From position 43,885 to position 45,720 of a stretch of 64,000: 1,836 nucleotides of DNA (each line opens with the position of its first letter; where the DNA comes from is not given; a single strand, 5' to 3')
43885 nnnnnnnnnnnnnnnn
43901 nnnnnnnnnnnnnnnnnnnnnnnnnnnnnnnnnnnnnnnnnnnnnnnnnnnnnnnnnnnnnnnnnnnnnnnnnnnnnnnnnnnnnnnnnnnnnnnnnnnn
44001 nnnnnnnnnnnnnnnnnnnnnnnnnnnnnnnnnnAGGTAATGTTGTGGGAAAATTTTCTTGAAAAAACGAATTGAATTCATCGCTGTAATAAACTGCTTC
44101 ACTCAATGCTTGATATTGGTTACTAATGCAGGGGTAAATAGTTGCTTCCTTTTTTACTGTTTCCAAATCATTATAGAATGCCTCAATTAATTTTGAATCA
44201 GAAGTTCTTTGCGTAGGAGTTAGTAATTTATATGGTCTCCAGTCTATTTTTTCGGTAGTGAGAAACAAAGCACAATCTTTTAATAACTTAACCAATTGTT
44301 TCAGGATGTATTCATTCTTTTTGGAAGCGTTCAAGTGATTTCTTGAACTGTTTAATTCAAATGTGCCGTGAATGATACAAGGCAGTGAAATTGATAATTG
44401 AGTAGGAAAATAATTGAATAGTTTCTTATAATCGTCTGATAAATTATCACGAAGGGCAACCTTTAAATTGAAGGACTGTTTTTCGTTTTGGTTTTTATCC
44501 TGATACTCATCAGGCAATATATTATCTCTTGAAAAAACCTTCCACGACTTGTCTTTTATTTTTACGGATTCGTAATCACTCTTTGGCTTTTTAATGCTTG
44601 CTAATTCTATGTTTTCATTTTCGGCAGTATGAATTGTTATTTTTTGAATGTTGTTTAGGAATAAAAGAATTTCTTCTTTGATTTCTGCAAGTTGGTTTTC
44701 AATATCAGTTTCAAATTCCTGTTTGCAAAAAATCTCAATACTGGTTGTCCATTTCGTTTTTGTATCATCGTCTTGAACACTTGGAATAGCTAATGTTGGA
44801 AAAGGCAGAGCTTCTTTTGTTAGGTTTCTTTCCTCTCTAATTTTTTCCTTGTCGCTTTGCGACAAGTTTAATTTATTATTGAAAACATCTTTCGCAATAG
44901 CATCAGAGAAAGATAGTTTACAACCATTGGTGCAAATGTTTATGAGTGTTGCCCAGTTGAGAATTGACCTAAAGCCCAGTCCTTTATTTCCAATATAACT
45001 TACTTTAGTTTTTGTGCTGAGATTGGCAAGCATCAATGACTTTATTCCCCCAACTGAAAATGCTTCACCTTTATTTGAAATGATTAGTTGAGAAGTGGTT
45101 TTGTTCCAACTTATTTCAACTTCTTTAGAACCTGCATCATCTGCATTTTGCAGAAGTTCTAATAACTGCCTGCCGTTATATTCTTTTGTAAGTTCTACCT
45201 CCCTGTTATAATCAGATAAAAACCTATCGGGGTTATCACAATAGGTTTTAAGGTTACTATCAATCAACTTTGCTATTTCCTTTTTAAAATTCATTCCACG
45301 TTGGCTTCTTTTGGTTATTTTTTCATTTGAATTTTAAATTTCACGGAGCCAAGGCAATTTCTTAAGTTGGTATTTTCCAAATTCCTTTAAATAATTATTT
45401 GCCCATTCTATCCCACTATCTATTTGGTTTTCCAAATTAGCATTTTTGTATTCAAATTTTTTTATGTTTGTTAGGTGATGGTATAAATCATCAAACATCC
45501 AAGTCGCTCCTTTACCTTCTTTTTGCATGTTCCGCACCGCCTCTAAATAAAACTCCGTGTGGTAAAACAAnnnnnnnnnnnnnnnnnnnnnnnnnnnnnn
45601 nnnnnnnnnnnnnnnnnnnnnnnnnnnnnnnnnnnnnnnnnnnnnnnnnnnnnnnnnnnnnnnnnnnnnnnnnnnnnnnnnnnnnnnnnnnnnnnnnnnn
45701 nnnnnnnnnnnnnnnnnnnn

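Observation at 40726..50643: Same-strand block: HamA-like nuclease / Ski2-like helicase / truncated HsdM-type methylase / 1522-aa GHKL-ATPase-nuclease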

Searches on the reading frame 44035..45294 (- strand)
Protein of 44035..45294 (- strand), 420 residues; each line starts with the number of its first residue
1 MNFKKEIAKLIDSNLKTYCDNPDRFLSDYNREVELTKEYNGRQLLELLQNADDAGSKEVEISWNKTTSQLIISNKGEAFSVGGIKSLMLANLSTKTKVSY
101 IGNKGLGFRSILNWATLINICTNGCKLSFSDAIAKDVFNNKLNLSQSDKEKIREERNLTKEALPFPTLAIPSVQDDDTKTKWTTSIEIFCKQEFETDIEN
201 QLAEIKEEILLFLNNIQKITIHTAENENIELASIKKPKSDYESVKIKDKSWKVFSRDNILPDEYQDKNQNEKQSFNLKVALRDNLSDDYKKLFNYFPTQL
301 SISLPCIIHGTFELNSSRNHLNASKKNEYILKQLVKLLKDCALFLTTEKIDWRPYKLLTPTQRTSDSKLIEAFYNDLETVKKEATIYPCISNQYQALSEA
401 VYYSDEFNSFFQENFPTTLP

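Call 91: search_solved_structures(query=window:44035-45294:-, max_evalue=1)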
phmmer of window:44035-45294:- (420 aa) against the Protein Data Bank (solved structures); distinct sequences matched with E-value up to 1: 6.
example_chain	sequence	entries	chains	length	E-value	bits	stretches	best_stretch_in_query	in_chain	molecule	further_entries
5v47_A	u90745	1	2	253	0.048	15.7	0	32-66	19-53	Lizard sacsin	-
6qs0_A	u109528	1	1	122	0.079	15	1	140-208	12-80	Putative outer membrane protein BBA03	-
6un9_A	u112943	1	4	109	0.13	14.3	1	265-327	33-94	Uncharacterized protein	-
5v46_A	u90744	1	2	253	0.17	13.9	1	31-66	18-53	Sacsin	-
5v44_A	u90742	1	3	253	0.18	13.9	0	32-66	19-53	Sacsin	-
5v45_A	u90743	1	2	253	0.29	13.2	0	32-66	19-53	Sacsin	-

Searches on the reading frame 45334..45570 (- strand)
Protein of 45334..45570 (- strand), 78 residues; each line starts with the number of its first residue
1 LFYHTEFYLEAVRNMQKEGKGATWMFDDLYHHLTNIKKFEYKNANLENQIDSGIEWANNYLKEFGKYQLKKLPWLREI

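Call 4: search_protein_families(library=pfam, proteins=[window:45334-45570:-], max_evalue=0.01)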
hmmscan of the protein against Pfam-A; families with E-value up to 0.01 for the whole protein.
window:45334-45570:- (78 aa): 0 families

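Call 5: search_protein_families(library=padloc, proteins=[window:45334-45570:-], max_evalue=0.01)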
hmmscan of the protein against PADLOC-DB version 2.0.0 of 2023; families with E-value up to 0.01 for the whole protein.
window:45334-45570:- (78 aa): 0 families

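Call 18: search_protein_families(library=ncbifam, proteins=[window:45334-45570:-], max_evalue=0.01)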
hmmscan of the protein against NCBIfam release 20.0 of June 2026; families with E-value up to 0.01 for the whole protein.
window:45334-45570:- (78 aa): 0 families

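Call 61: search_dna_similar(query=window:45337-45528:-, collection=plasmids, mode=protein, max_evalue=1, max_rows=10)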
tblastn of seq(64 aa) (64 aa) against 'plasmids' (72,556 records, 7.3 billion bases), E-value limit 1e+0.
Records with a match: 2; places in all: 2; records where one place covers at least 80% of the query: 2.
Best place of each record, by identity: <60% 2.
By first word of the organism name: Priestia 2.
By predicted mobility (MOB-suite, as given by PLSDB): non-mobilizable 2.
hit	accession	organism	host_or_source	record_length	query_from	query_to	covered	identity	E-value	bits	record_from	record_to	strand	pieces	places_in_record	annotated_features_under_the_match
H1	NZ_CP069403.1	Priestia megaterium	Homo sapiens,Pure culture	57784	1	60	94%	30.0%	1e-2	39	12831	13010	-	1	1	hypothetical protein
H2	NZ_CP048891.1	Priestia megaterium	culture,agricultural soil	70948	1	60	94%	30.0%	7e-1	34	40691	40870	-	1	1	hypothetical protein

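Call 93: search_protein_representatives(protein=window:45337-45528:-)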
Query: 64 residues. Proteins with E-value up to 0.001 (for the whole library): 36; up to 1e-10: 5; up to 1e-30: 1. The best 36 are listed.
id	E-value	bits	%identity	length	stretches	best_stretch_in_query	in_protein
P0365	5.7e-38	143.6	100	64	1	1-64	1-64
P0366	6.1e-17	77.1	56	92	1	1-62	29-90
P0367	4.9e-13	64.8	53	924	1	1-62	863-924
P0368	3.5e-12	62.1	48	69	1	1-61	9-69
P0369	9.1e-11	57.7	42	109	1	1-62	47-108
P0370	1.2e-10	57.3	48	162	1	1-61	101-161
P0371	3.8e-10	55.7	45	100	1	1-62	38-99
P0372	5.3e-10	55.2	42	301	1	1-62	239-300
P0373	1.3e-09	54.0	38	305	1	1-63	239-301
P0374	2.8e-09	53.0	38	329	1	2-62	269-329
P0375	3.5e-09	52.6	40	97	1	1-62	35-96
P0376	5.6e-09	52.0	44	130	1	1-61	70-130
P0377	7.2e-09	51.7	47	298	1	1-62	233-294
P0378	1.7e-08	50.5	43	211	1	2-62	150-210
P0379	6.3e-08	48.7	45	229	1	1-62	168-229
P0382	1.1e-07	47.9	45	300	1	2-62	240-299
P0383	2.4e-07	46.9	48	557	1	1-61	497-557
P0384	2.9e-07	46.6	44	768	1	2-63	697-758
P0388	1.5e-05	41.2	48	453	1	1-63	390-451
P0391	4.8e-05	39.6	33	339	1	1-63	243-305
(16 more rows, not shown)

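Call 94: search_protein_families(library=pfam, proteins=[P0372, P0373, P0374, P0377, P0367, P0383, P0384, P0388, P0391, P0382], max_evalue=0.001)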
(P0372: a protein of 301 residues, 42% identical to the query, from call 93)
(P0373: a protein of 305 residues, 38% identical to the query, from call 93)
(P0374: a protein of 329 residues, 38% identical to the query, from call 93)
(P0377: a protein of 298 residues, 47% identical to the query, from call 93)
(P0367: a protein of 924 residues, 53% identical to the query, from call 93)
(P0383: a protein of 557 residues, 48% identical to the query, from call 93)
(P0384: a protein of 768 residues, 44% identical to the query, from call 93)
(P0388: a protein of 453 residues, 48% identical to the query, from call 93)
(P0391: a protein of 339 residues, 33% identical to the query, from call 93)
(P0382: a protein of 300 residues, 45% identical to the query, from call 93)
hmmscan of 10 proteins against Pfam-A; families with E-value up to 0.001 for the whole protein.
P0372 (301 aa): 0 families

P0373 (305 aa): 0 families

P0374 (329 aa): 1 family
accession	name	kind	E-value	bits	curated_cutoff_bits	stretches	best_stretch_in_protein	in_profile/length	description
PF22726.1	NCAB2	-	6.9e-22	78.2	27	1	85-164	1-80/80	NACHT C-terminal Alpha/Beta 2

P0377 (298 aa): 0 families

P0367 (924 aa): 3 families
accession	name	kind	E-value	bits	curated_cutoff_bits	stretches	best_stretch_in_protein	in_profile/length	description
PF13646.12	HEAT_2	-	3.6e-10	40.4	27.7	1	562-644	7-87/88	HEAT repeats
PF25199.1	nSTAND_NTPase5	-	0.00013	22.2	34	1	61-172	42-138/145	Novel STAND NTPase 5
PF05729.18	NACHT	-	0.00054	20.3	26.7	0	64-200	4-164/167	NACHT domain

P0383 (557 aa): 1 family
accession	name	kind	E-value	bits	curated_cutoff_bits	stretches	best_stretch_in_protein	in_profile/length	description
PF13243.12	SQHop_cyclase_C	-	0.00019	21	26.1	1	307-395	46-134/319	Squalene-hopene cyclase C-terminal domain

P0384 (768 aa): 0 families

P0388 (453 aa): 5 families
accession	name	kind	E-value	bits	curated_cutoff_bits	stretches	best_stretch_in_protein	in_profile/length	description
PF00805.28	Pentapeptide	-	4.5e-35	119.2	20.2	5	32-69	3-40/40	Pentapeptide repeats (8 copies)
PF13599.13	Pentapeptide_4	-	3.6e-24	85.1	38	3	31-107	2-78/78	Pentapeptide repeat region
PF13576.12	Pentapeptide_3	-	5.8e-19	68.5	27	2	33-75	2-47/48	Pentapeptide repeats (9 copies)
PF25296.1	Decapeptide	-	1.7e-06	28.2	45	1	27-87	12-72/74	Decapeptide repeat region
PF23894.2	LD_SV2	-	3e-06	27.9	29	0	76-136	31-91/92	SV2A/B/C luminal domain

P0391 (339 aa): 0 families

P0382 (300 aa): 0 families
